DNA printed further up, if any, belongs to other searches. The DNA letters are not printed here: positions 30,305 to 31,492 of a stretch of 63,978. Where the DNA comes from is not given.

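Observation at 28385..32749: Orphan ACP / ketosynthase / Cys-less KS-like / adenylating ligase / small hydrolase cassette fused onto tpiA-secG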

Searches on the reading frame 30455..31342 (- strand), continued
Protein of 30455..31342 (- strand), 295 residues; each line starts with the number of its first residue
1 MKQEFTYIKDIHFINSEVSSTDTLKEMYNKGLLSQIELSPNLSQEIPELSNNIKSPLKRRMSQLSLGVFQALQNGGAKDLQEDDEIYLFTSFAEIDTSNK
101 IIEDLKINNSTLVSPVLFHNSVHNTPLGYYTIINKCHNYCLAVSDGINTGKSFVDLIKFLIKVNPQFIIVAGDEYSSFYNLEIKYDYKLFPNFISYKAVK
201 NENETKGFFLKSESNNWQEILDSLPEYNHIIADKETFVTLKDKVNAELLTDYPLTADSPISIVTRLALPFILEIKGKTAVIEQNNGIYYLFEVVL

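Call 22: search_protein_families(library=pfam, proteins=[L020:6996-8582:+, L020:12523-13590:+, L020:13590-13970:+, L020:13987-15936:+, L020:15944-16270:+, L020:16271-17746:+, L020:17743-18294:+, L020:5746-6621:-, L020:4963-5673:+, L020:18308-19768:-], max_evalue=0.01)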
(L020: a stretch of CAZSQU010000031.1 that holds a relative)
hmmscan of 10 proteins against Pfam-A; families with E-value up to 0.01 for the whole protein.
L020:6996-8582:+ (528 aa): 1 family
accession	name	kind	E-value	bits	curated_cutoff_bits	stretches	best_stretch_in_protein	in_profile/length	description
PF00221.24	Lyase_aromatic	-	9.7e-156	519.5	27.3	1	10-493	1-466/466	Aromatic amino acid lyase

L020:12523-13590:+ (355 aa): 4 families
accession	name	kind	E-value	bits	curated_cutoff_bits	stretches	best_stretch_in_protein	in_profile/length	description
PF02801.28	Ketoacyl-synt_C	-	7.9e-16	58.6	20.8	1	205-310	1-114/119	Beta-ketoacyl synthase, C-terminal domain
PF00109.32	ketoacyl-synt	-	7.2e-07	29.5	20.8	1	123-197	172-248/252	Beta-ketoacyl synthase, N-terminal domain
PF08545.16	ACP_syn_III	-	0.0012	19.2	24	0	122-158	4-40/80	3-Oxoacyl-[acyl-carrier-protein (ACP)] synthase III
PF16197.11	KAsynt_C_assoc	-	0.01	16.7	33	0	309-348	1-40/111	Ketoacyl-synthetase C-terminal extension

L020:13590-13970:+ (126 aa): 0 families

L020:13987-15936:+ (649 aa): 1 family
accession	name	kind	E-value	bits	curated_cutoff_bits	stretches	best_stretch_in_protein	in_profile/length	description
PF00474.23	SSF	-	1.8e-58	198.8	22.8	2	34-228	1-191/406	Sodium:solute symporter family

L020:15944-16270:+ (108 aa): 1 family
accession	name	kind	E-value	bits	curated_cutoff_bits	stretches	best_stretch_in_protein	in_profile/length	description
PF01253.27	SUI1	-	1.3e-14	54.8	25.5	1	32-101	3-76/77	Translation initiation factor SUI1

L020:16271-17746:+ (491 aa): 5 families
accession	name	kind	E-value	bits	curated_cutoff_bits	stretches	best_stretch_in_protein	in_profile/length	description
PF00009.33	GTP_EFTU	-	2.8e-57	193.8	26.5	1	6-275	2-188/188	Elongation factor Tu GTP binding domain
PF14492.12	EFG_III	-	2.9e-25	88.6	27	1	395-466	1-72/75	Elongation Factor G, domain III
PF22042.2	EF-G_D2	-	8.9e-14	51.8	27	1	303-382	4-82/84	Elongation factor G domain 2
PF03144.31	GTP_EFTU_D2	-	4.8e-08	33.8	30.3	1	315-382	1-73/73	Elongation factor Tu domain 2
PF16658.11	RF3_C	-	9.5e-05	22.7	40.1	1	400-466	11-77/132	Class II release factor RF3, C-terminal domain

L020:17743-18294:+ (183 aa): 1 family
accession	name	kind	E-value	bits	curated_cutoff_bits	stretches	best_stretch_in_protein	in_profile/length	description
PF00679.30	EFG_C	-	8.1e-23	80.7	27.9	1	102-181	2-82/89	Elongation factor G C-terminus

L020:5746-6621:- (291 aa): 4 families
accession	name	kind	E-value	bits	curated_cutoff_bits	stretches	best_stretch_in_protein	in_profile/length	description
PF04545.22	Sigma70_r4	-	1.6e-18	66.4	24.1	1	225-278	1-50/50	Sigma-70, region 4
PF04542.20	Sigma70_r2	-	2e-15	56.7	24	1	57-123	2-68/71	Sigma-70 region 2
PF00140.25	Sigma70_r1_2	-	2.5e-13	50.2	22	1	19-51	2-34/34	Sigma-70 factor, region 1.2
PF04539.22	Sigma70_r3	-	1.1e-11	45.1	25.3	1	137-212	3-77/78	Sigma-70 region 3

L020:4963-5673:+ (236 aa): 0 families

L020:18308-19768:- (486 aa): 0 families
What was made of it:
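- Divergent relatives link the same four genes to an aromatic amino-acid lyase (call 22).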

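Call 23: search_protein_families(library=ncbifam, proteins=[L020:6996-8582:+, L019:6963-8546:+, L020:12523-13590:+, L020:13590-13970:+, L020:10951-12243:+, L019:11074-12258:+, L019:12271-12684:-, L020:4963-5673:+], max_evalue=0.001)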
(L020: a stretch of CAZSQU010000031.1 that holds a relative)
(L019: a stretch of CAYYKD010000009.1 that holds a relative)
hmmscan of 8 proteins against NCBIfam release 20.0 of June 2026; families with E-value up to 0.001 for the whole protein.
L020:6996-8582:+ (528 aa): 8 families
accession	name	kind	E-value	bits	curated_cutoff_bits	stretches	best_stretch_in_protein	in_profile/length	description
NF041222.1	BagA_FevW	exception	2.7e-128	428.9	1000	1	4-507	2-506/529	bagremycin/ferroverdin biosynthesis tyrosine ammonia-lyase BagA/FevW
NF006871.0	PRK09367.1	subfamily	6.5e-128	427.5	524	1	2-520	3-497/505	histidine ammonia-lyase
TIGR01225.1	hutH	equivalog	6.9e-127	424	539.15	1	3-524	1-498/506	histidine ammonia-lyase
TIGR04475.1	Phe_D_beta_mut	equivalog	5.8e-117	391.5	800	1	7-513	7-507/510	phenylalanine aminomutase (D-beta-phenylalanine forming)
NF053541.1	FlxA_rubin_TAL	equivalog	1.2e-113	380.2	700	1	11-516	2-497/498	flexirubin biosynthesis tyrosine ammonia-lyase FlxA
TIGR01226.1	phe_am_lyase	equivalog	4.3e-108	362.4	519.15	1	2-501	32-530/680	phenylalanine ammonia-lyase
TIGR03832.1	Tyr_2_3_mutase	equivalog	2e-107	359.8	501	1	5-510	1-502/507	tyrosine 2,3-aminomutase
TIGR04473.1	taxol_Phe_23mut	exception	1.8e-73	247.9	1250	1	45-479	70-501/687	phenylalanine aminomutase (L-beta-phenylalanine forming)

L019:6963-8546:+ (527 aa): 8 families
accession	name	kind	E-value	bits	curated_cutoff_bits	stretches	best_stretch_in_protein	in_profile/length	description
NF041222.1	BagA_FevW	exception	1.9e-130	436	1000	1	5-508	3-507/529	bagremycin/ferroverdin biosynthesis tyrosine ammonia-lyase BagA/FevW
NF006871.0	PRK09367.1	subfamily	7.9e-130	433.9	524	1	2-520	3-497/505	histidine ammonia-lyase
TIGR01225.1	hutH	equivalog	4.1e-126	421.4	539.15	1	3-525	1-499/506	histidine ammonia-lyase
TIGR04475.1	Phe_D_beta_mut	equivalog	3.5e-117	392.2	800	1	6-514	6-508/510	phenylalanine aminomutase (D-beta-phenylalanine forming)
NF053541.1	FlxA_rubin_TAL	equivalog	7.2e-117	390.9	700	1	10-516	1-497/498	flexirubin biosynthesis tyrosine ammonia-lyase FlxA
TIGR03832.1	Tyr_2_3_mutase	equivalog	1e-111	374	501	1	5-510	1-502/507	tyrosine 2,3-aminomutase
TIGR01226.1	phe_am_lyase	equivalog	9.1e-109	364.7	519.15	1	3-502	33-531/680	phenylalanine ammonia-lyase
TIGR04473.1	taxol_Phe_23mut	exception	5e-71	239.9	1250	1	42-478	67-500/687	phenylalanine aminomutase (L-beta-phenylalanine forming)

L020:12523-13590:+ (355 aa): 19 families
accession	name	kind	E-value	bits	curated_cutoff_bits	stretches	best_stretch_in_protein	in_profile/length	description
TIGR03150.1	fabF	equivalog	1.1e-37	129.7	493.75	1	122-350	158-405/407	beta-ketoacyl-ACP synthase II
NF006618.0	PRK09185.1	subfamily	1.2e-35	123.3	407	1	123-349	159-388/394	beta-ketoacyl-ACP synthase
NF004618.0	PRK05952.1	equivalog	1.4e-35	123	455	1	118-350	140-379/384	beta-ketoacyl-ACP synthase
NF004970.0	PRK06333.1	subfamily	1.3e-34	119.8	525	1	121-353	169-421/424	beta-ketoacyl-ACP synthase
NF006274.0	PRK08439.1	equivalog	5.7e-34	117.6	621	1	121-353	158-405/406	beta-ketoacyl-ACP synthase II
NF005589.0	PRK07314.1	subfamily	9.1e-33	113.6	387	1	122-354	161-412/413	beta-ketoacyl-ACP synthase II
NF058662.1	cispenta_AmcF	equivalog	1.5e-32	113.1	325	1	115-349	119-365/369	cispentacin biosynthesis acyltransferase subunit AmcF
NF005490.0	PRK07103.1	equivalog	7.9e-22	77.9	445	1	124-353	168-412/414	polyketide beta-ketoacyl:acyl carrier protein synthase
NF006587.0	PRK09116.1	equivalog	3.6e-21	75.4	470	1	164-354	208-407/408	beta-ketoacyl-ACP synthase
NF005076.0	PRK06501.1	equivalog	6.1e-20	71.5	629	1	122-349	172-418/425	beta-ketoacyl-ACP synthase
NF005916.1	PRK07910.1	equivalog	1.9e-19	69.9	560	1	119-351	165-415/418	KasA/KasB family beta-ketoacyl-ACP synthase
NF006434.0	PRK08722.1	equivalog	1.5e-15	57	759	1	117-354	157-414/414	beta-ketoacyl-ACP synthase II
NF005935.0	PRK07967.1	equivalog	1.6e-15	56.9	630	1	124-353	161-403/406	beta-ketoacyl-ACP synthase I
NF053555.1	prodigi_MBC_PigJ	equivalog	7e-12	44.4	900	1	123-324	511-717/759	prodigiosin MBC biosynthesis protein PigJ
NF004798.0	PRK06147.1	equivalog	3.9e-06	26.3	342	1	60-222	68-226/349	3-oxoacyl-(acyl carrier protein) synthase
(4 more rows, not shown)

L020:13590-13970:+ (126 aa): 0 families

L020:10951-12243:+ (430 aa): 48 families (the best 25 are shown)
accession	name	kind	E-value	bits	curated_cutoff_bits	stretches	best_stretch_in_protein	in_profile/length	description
TIGR02372.1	4_coum_CoA_lig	equivalog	9.5e-20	70.6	334.7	1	104-264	95-253/386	4-coumarate--CoA ligase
NF004837.0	PRK06187.1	subfamily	4e-18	65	476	1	103-260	169-330/531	long-chain-fatty-acid--CoA ligase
NF006386.0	PRK08633.1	equivalog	4.8e-16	57.7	1221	2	109-258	787-940/1147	acyl-[ACP]--phospholipid O-acyltransferase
NF005291.0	PRK06814.1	equivalog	1.2e-15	56.6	1349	2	103-256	792-947/1140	acyl-[ACP]--phospholipid O-acyltransferase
NF052269.1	Staph_lig_FadD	equivalog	1.3e-14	53.4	650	1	83-268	126-315/499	long-chain-fatty-acid--CoA ligase FadD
NF005959.0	PRK08043.1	equivalog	1.7e-14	53.1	886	2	103-255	364-518/719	bifunctional acyl-ACP--phospholipid O-acyltransferase/long-chain-fatty-acid--ACP ligase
TIGR01734.1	D-ala-DACP-lig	equivalog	1e-13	50.7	559.85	2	298-426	368-500/504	D-alanine--poly(phosphoribitol) ligase subunit DltA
TIGR01733.1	AA-adenyl-dom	subfamily_domain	1.9e-13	50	317.4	1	103-258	119-278/409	amino acid adenylation domain-containing protein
NF009071.0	PRK12406.1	subfamily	2.8e-13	49.1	701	1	109-260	158-316/510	acyl-CoA synthetase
NF003417.0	PRK04813.1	subfamily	5.6e-13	48.3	476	2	297-426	369-501/505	D-alanine--poly(phosphoribitol) ligase subunit DltA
NF005714.0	PRK07529.1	subfamily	3.2e-12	45.6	632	1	103-258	217-380/640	acyl-CoA synthetase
NF004114.0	PRK05605.1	equivalog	5.4e-12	44.8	766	1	104-257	221-379/575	long-chain-fatty-acid--CoA ligase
TIGR03098.1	ligase_PEP_1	hypoth_equivalog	1.1e-11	43.9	592.35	2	317-424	408-514/517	acyl-CoA ligase (AMP-forming), exosortase A system-associated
NF006167.0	PRK08308.1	equivalog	2.2e-11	43.3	513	1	104-257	101-252/414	acyl-CoA synthetase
NF004971.0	PRK06334.1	equivalog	2.6e-11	42.8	847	1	108-208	187-288/539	long chain fatty acid--[acyl-carrier-protein] ligase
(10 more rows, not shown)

L019:11074-12258:+ (394 aa): 40 families (the best 25 are shown)
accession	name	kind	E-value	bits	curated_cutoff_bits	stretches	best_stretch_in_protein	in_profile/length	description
NF004837.0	PRK06187.1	subfamily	1.3e-19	69.9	476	2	69-229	170-334/531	long-chain-fatty-acid--CoA ligase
NF052269.1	Staph_lig_FadD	equivalog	1.9e-19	69.4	650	1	60-239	139-321/499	long-chain-fatty-acid--CoA ligase FadD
TIGR02372.1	4_coum_CoA_lig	equivalog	1.6e-16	60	334.7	1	71-383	97-384/386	4-coumarate--CoA ligase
NF005959.0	PRK08043.1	equivalog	2.1e-16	59.3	886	2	270-384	591-702/719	bifunctional acyl-ACP--phospholipid O-acyltransferase/long-chain-fatty-acid--ACP ligase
NF004114.0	PRK05605.1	equivalog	8.4e-16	57.4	766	2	65-222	217-379/575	long-chain-fatty-acid--CoA ligase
NF006167.0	PRK08308.1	equivalog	2.3e-14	53.1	513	1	62-389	94-407/414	acyl-CoA synthetase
NF006386.0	PRK08633.1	equivalog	8.2e-14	50.3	1221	2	56-223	767-940/1147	acyl-[ACP]--phospholipid O-acyltransferase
NF005291.0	PRK06814.1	equivalog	1.6e-13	49.5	1349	2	65-221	789-947/1140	acyl-[ACP]--phospholipid O-acyltransferase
TIGR01734.1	D-ala-DACP-lig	equivalog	6.4e-13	48.1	559.85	1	264-391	369-500/504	D-alanine--poly(phosphoribitol) ligase subunit DltA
NF003417.0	PRK04813.1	subfamily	1.6e-12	46.8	476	1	264-391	371-501/505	D-alanine--poly(phosphoribitol) ligase subunit DltA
NF005702.0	PRK07514.1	subfamily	1.5e-11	43.3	558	1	74-224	162-313/506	malonyl-CoA synthase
TIGR01733.1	AA-adenyl-dom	subfamily_domain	2.1e-11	43.3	317.4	2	69-223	120-278/409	amino acid adenylation domain-containing protein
NF009071.0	PRK12406.1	subfamily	7.3e-11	41.2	701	1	72-236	156-326/510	acyl-CoA synthetase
TIGR03098.1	ligase_PEP_1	hypoth_equivalog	8.8e-11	40.9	592.35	1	274-390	400-515/517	acyl-CoA ligase (AMP-forming), exosortase A system-associated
NF005307.0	PRK06839.1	equivalog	6.8e-10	38.2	748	1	73-237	153-319/496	o-succinylbenzoate--CoA ligase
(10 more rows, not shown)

L019:12271-12684:- (137 aa): 3 families
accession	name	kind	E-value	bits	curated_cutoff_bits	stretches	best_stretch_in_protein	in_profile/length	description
NF040744.1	ornith_Or-4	equivalog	3.3e-37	128.2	600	1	2-108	341-447/448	GlmL-related ornithine degradation protein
NF040745.1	accessory_GlmL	equivalog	5.4e-23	81.5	475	1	3-108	352-457/459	methylaspartate mutase accessory protein GlmL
TIGR01319.1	glmL_fam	subfamily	1.3e-12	47.4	204.05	1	5-108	350-455/456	GlmL family protein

L020:4963-5673:+ (236 aa): 0 families
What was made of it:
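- Tried and rejected: Scores on the HAL, TAL, PAL and aminomutase models are all similar and all below cut-off (call 23).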

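Call 60: predict_structure(alignment_id=A1)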
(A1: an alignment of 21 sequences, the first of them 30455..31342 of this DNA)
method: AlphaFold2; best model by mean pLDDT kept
length: 295 residues; sequences in the alignment: 21
mean_pLDDT: 86.3   pTM: 0.85
mean pLDDT of the five models: 86.3, 86.1, 84.8, 84.3, 79.1
residues with pLDDT >= 90: 184; 70-90: 75; 50-70: 7; < 50: 29
segments of 3 or more residues with pLDDT < 50: 95-122
pLDDT, mean of each block of 10 residues (from residue 1): 86 94 95 94 91 87 92 94 90 56 45 35 70 80 87 94 93 82 81 96 87 95 97 96 95 95 98 97 94 97
secondary structure, 60 per line:
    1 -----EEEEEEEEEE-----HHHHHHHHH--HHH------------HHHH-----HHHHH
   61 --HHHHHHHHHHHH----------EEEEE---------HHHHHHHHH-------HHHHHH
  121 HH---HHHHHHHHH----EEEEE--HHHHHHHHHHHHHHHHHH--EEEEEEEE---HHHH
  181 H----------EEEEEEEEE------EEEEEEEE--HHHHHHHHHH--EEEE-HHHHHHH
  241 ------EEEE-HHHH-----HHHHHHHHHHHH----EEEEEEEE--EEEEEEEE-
elements in order: E6-15 H21-29 H47-50 H56-60 H63-74 E85-89 H99-107 H115-122 H126-134 E139-143 H146-163 E166-173 H177-181 E192-200 E207-214 H217-226 E229-232 H234-240 E247-250 H252-255 H261-272 E277-284 E287-294
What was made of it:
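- On APE-type KS-CLF core (ApeO-ApeC): The low-confidence segment 95-122 of the partner model covers its most conserved motif, which would fit ordering only on complex formation (call 60; inference).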

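Call 64: fold_search(model_id=the predicted structure, library=pdb)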
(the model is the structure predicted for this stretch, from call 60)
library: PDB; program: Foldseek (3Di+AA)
matches with E <= 10: 803; with E <= 0.001: 385
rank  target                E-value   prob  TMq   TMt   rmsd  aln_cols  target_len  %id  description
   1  6qsp_B                1.7e-10  1.00  0.60  0.73   5.0       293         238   15  Ketosynthase (ApeO) in Complex with its Chain Length Factor (ApeC) from Xenorhabdus doucetiae (released 2019-04-03)
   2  6smp_F                4.1e-10  1.00  0.65  0.56   6.4       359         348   12  AntDE:AntF (holo): type II PKS acyl-carrier protein in complex with its ketosynthase bound to the hexaketide (released 2020-05-27)
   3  6smo_E                1.3e-09  1.00  0.66  0.57   6.3       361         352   12  AntDE:AntF (apo): type II PKS acyl-carrier protein in complex with its ketosynthase bound to the hexaketide (released 2020-05-27)
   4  6smp_C                6.1e-09  1.00  0.67  0.58   5.8       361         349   11  AntDE:AntF (holo): type II PKS acyl-carrier protein in complex with its ketosynthase bound to the hexaketide (released 2020-05-27)
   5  6smo_G                6.9e-09  1.00  0.64  0.55   6.6       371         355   13  AntDE:AntF (apo): type II PKS acyl-carrier protein in complex with its ketosynthase bound to the hexaketide (released 2020-05-27)
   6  6smp_I                7.8e-09  1.00  0.66  0.58   5.8       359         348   12  AntDE:AntF (holo): type II PKS acyl-carrier protein in complex with its ketosynthase bound to the hexaketide (released 2020-05-27)
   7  6smo_C                8.3e-09  1.00  0.65  0.57   6.2       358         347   12  AntDE:AntF (apo): type II PKS acyl-carrier protein in complex with its ketosynthase bound to the hexaketide (released 2020-05-27)
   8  3s21                  1.4e-08  1.00  0.50  0.45  12.5       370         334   11  Crystal structure of cerulenin bound Xanthomonas campestri OleA (co-crystal) (released 2012-05-09)
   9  5vxh_B                1.8e-08  1.00  0.45  0.42  13.0       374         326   11  Crystal structure of Xanthomonas campestris OleA E117D (released 2017-10-25)
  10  6kxe_B                2.3e-08  1.00  0.63  0.53   7.4       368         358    9  The ishigamide ketosynthase/chain length factor (released 2020-05-06)
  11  6b2t_B                2.4e-08  1.00  0.51  0.46  11.1       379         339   10  Crystal structure of Xanthomonas campestris OleA H285D (released 2018-02-28)
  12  6b2u                  2.7e-08  1.00  0.47  0.42  11.8       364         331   10  Crystal structure of Xanthomonas campestris OleA H285N with Cerulenin (released 2018-02-28)
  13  5vxf_B                2.7e-08  1.00  0.45  0.41  12.2       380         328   11  Crystal structure of Xanthomonas campestris OleA E117Q (released 2017-10-25)
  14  3row_B                2.7e-08  1.00  0.41  0.38  13.9       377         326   12  Crystal Structure of Xanthomonas campestri OleA (released 2012-05-09)
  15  5vxi                  3.1e-08  1.00  0.47  0.43  12.9       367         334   12  Crystal structure of Xanthomonas campestris OleA E117D bound with Cerulenin (released 2017-10-25)
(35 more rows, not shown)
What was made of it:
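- On APE-type KS-CLF core (ApeO-ApeC): The top Foldseek hit is 6qsp_B ApeC, E 1.7e-10 (call 64).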
